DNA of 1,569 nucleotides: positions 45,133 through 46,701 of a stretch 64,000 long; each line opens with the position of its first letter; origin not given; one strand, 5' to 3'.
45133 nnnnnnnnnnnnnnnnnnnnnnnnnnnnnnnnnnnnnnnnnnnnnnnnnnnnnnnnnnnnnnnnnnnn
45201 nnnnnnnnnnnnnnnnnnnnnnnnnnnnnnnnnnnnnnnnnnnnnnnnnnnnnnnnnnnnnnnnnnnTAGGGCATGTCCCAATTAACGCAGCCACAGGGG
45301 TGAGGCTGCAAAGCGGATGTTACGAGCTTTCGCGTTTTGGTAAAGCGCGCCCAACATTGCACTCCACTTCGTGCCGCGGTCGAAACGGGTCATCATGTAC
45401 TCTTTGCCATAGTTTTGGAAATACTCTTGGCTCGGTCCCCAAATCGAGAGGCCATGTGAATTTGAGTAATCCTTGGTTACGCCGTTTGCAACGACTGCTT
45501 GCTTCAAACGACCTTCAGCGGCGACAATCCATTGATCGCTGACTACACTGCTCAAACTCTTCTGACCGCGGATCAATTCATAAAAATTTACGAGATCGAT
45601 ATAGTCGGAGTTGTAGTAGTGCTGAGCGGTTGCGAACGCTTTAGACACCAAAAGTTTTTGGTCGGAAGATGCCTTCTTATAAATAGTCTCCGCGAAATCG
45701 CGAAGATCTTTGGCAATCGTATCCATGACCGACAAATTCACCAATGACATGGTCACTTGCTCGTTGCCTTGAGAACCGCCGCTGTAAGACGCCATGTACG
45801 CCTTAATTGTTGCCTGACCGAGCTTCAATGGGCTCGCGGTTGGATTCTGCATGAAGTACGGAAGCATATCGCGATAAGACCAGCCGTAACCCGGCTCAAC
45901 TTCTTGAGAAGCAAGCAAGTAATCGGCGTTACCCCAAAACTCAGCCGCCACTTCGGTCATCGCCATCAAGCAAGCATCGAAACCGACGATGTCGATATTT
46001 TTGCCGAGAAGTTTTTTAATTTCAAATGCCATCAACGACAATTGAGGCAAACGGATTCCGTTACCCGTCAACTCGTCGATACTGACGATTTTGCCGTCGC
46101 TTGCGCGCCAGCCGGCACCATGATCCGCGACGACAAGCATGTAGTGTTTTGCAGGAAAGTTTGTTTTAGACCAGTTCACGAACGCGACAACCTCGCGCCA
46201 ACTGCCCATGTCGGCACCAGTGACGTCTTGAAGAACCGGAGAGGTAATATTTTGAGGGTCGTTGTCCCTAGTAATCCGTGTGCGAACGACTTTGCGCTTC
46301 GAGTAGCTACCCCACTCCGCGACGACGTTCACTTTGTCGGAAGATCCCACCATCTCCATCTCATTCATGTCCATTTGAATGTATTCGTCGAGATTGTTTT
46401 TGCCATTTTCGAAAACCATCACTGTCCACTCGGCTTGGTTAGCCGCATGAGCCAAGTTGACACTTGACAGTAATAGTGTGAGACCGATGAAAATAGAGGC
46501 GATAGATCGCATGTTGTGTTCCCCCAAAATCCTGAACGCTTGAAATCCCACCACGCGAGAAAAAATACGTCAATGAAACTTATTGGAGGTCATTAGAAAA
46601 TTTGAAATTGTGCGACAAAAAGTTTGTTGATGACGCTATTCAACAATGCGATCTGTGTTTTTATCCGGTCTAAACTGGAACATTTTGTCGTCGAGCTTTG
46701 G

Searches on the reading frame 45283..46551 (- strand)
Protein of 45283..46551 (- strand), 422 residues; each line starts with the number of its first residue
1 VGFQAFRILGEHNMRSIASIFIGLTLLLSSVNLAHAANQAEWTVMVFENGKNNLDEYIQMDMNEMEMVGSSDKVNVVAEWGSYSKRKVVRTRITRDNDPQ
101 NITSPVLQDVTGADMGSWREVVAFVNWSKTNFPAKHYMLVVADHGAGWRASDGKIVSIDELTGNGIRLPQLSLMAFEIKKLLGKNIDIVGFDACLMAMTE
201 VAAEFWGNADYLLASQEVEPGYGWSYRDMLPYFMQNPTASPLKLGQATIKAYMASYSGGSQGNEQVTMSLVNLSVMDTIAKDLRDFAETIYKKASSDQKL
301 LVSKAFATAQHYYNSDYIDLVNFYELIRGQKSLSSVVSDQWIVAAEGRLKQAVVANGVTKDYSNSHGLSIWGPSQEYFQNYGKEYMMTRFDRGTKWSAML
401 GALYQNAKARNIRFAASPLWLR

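Call 43: search_protein_families(library=pfam, proteins=[window:45283-46551:-], max_evalue=0.00001)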
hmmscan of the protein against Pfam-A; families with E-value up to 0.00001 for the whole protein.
window:45283-46551:- (422 aa): 1 family
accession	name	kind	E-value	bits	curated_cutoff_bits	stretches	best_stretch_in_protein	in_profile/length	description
PF03415.19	Peptidase_C11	-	2.5e-46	159.3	25.8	1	46-399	1-355/359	Clostripain family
